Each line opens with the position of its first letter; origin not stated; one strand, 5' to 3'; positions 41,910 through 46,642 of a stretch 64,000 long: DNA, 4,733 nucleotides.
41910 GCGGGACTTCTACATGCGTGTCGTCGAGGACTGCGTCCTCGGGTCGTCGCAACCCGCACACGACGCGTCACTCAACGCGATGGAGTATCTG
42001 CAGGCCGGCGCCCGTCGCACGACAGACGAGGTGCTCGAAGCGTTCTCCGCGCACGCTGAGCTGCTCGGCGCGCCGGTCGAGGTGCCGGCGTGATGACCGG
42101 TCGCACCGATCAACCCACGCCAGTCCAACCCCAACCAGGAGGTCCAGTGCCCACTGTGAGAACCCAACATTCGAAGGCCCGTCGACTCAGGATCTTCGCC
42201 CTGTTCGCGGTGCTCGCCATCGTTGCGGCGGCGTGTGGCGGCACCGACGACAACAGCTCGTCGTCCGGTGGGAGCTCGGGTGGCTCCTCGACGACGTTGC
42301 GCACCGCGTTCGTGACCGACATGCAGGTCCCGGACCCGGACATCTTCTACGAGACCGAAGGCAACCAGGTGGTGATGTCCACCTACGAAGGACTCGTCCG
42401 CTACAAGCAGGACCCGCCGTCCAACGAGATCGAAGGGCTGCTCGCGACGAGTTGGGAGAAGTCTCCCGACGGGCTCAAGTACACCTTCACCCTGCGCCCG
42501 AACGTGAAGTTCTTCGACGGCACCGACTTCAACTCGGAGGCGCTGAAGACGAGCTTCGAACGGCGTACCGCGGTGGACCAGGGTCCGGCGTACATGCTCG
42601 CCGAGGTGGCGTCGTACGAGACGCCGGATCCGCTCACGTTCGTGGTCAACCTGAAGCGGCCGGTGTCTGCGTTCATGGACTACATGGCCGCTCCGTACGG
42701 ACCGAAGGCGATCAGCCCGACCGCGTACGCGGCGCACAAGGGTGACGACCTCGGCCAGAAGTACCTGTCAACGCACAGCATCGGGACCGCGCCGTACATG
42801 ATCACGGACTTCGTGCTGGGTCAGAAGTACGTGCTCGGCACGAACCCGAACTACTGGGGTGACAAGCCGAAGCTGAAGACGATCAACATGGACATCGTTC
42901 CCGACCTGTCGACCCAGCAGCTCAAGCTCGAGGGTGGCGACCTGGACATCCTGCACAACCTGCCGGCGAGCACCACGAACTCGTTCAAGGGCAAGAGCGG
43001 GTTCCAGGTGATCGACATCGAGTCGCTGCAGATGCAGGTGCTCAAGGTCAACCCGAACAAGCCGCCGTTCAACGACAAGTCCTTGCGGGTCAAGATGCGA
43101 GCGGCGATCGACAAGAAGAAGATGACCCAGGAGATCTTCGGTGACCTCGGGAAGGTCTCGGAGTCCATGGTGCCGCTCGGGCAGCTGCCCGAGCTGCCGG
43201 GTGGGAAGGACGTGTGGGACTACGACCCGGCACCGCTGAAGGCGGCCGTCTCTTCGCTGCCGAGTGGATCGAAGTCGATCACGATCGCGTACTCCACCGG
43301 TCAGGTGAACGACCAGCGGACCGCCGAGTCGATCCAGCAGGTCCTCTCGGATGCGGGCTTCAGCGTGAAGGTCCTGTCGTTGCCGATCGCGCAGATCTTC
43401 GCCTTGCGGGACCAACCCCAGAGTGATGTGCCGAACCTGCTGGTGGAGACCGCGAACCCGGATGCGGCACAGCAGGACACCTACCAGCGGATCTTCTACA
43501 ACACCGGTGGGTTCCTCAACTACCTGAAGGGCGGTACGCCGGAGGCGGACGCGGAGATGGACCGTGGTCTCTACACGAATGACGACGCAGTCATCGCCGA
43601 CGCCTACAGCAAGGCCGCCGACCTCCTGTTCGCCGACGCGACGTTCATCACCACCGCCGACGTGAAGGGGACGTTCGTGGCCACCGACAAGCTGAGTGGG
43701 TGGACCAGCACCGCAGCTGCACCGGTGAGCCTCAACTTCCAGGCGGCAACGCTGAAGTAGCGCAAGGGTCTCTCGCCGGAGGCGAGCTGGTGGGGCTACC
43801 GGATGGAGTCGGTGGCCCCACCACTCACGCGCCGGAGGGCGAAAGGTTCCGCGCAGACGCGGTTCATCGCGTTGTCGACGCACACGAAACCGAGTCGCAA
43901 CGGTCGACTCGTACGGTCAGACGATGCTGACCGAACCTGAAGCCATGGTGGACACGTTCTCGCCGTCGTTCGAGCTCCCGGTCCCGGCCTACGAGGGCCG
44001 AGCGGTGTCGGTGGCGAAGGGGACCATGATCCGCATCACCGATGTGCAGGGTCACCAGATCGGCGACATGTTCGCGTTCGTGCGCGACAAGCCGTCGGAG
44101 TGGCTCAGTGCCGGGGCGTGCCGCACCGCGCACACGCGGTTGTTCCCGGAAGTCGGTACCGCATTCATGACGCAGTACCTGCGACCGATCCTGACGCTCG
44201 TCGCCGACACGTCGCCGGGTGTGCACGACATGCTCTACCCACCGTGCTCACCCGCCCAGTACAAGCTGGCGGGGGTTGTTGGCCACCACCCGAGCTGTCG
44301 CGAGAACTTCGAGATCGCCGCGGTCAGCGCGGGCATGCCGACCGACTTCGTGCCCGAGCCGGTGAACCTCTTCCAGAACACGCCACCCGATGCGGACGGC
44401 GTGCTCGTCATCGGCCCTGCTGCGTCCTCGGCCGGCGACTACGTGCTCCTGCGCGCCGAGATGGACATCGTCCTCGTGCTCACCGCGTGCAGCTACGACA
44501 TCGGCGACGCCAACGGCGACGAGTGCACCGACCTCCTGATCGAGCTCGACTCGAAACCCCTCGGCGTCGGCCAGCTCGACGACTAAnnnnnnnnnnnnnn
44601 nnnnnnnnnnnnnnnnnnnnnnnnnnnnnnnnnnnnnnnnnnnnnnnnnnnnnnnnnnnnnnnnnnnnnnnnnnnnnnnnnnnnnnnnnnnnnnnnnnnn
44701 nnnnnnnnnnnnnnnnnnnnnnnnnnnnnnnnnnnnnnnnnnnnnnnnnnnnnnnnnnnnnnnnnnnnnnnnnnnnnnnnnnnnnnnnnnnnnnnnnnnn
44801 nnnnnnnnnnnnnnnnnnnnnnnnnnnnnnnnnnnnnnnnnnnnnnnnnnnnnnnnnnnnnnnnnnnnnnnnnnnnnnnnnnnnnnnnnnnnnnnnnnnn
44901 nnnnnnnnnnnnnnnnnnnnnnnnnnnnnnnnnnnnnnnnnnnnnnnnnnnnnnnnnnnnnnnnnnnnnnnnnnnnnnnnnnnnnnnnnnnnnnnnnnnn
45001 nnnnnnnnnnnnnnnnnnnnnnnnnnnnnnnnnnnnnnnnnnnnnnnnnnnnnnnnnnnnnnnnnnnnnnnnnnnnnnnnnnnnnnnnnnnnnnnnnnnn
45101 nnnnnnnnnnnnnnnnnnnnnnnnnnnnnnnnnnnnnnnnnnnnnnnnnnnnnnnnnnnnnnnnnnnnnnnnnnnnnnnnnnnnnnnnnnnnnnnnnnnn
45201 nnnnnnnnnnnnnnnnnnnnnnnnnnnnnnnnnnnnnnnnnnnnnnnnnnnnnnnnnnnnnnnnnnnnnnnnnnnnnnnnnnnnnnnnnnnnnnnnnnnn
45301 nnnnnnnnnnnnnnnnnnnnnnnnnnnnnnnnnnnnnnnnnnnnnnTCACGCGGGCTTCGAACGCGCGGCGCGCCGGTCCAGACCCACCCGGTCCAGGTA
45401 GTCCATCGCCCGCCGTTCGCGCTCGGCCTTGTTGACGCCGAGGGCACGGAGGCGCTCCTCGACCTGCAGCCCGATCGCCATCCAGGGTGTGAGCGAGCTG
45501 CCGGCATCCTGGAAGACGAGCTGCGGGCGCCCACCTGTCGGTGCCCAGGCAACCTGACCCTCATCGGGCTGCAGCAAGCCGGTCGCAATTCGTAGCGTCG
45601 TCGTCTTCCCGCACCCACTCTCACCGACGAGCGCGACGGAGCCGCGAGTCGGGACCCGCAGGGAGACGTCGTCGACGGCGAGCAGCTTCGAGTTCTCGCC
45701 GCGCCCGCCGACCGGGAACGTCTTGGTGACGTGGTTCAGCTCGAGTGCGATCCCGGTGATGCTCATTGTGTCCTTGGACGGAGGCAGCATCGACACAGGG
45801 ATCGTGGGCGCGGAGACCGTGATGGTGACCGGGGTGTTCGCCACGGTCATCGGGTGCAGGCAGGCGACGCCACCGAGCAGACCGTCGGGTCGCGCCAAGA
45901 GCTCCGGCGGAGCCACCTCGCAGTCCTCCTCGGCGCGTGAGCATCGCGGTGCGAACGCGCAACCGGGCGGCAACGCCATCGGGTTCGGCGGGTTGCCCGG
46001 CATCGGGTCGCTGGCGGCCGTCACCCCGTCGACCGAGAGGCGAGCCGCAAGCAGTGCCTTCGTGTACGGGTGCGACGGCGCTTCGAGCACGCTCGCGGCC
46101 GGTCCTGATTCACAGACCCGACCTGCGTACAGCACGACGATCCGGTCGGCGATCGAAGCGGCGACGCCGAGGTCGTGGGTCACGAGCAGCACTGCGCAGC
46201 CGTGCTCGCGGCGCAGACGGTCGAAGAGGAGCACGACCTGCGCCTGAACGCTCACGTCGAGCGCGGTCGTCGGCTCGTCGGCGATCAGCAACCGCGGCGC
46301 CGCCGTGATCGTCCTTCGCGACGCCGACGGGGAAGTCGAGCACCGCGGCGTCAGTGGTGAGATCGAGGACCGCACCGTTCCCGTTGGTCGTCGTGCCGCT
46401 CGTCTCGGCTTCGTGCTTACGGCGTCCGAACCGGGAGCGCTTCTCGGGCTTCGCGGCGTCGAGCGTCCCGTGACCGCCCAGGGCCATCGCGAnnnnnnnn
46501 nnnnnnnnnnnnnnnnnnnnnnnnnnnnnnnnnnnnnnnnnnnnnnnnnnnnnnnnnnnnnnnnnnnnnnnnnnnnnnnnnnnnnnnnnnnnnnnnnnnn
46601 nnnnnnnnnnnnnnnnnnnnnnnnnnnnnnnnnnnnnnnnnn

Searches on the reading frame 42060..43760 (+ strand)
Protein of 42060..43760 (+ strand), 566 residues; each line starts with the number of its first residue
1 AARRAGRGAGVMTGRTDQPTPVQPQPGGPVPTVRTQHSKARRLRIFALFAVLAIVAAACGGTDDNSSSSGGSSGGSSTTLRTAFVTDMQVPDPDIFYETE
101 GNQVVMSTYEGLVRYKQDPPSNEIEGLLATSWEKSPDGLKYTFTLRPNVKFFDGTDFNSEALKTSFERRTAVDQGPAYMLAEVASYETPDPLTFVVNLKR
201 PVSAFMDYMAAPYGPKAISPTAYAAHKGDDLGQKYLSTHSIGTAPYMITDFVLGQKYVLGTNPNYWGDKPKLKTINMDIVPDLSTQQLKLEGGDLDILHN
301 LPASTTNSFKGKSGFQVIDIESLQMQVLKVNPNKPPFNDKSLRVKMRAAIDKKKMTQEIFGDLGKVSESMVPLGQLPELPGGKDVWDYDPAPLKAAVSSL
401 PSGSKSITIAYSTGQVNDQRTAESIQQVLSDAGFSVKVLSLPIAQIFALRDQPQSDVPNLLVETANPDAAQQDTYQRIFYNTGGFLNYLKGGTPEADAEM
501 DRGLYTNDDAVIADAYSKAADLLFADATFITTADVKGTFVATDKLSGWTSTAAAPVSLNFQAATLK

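Call 12: search_protein_families(library=pfam, proteins=[window:42060-43760:+], max_evalue=0.001)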
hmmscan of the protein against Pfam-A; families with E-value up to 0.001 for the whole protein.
window:42060-43760:+ (566 aa): 1 family
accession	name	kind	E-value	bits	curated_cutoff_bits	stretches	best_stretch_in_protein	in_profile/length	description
PF00496.27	SBP_bac_5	-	2.3e-68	231.4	32.4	1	123-482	1-363/368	Bacterial extracellular solute-binding proteins, family 5 Middle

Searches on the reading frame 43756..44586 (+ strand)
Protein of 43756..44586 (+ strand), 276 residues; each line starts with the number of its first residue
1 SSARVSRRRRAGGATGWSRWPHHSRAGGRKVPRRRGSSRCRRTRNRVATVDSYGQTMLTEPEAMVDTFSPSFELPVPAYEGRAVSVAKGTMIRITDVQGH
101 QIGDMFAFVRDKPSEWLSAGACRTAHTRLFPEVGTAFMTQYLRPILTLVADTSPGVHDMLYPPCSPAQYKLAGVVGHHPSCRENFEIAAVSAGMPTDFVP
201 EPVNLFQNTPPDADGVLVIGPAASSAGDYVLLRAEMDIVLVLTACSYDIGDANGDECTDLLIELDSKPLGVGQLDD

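Call 12: search_protein_families(library=pfam, proteins=[window:43756-44586:+], max_evalue=0.001)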
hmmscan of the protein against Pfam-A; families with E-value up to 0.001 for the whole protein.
window:43756-44586:+ (276 aa): 1 family
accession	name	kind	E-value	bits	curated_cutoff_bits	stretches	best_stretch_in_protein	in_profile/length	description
PF09347.15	DUF1989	-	5e-46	156.9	27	1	76-239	3-168/168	Domain of unknown function (DUF1989)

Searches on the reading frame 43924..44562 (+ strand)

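Call 25: search_protein_families(library=ncbifam, proteins=[window:43924-44562:+], max_evalue=0.00001)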
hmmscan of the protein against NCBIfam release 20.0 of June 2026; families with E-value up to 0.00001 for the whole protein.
window:43924-44562:+ (213 aa): 3 families
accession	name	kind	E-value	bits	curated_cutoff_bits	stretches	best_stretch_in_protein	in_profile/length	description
NF053776.1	TmaoDeMthMsil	equivalog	1.5e-27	96.5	1100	1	15-206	164-359/763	trimethylamine N-oxide demethylase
TIGR03424.1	urea_degr_1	equivalog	1.2e-22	80.5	284.7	1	21-201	9-190/198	urea amidolyase associated protein UAAP2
TIGR03425.1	urea_degr_2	hypoth_equivalog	3.1e-19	69.1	205.95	1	26-191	13-185/233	urea amidolyase associated protein UAAP1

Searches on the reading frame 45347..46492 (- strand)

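Call 12: search_protein_families(library=pfam, proteins=[window:45347-46492:-], max_evalue=0.001)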
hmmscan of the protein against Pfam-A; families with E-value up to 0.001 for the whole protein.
window:45347-46492:- (381 aa): 5 families
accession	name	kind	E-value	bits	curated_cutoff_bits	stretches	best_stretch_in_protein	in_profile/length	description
PF08352.17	oligo_HPY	-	3.7e-16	59.7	27.1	1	128-191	2-65/65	Oligopeptide/dipeptide transporter, C-terminal region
PF00005.33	ABC_tran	-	1.2e-12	49.1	25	1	274-373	2-96/137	ABC transporter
PF13304.12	AAA_21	-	8.3e-05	23.2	27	0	66-110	258-302/304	AAA domain, putative AbiEii toxin, Type IV TA system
PF13401.12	AAA_22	-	0.00053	20.8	27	0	282-310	4-32/130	AAA domain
PF13481.12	AAA_25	-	0.00073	19.7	27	0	85-106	168-189/195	AAA domain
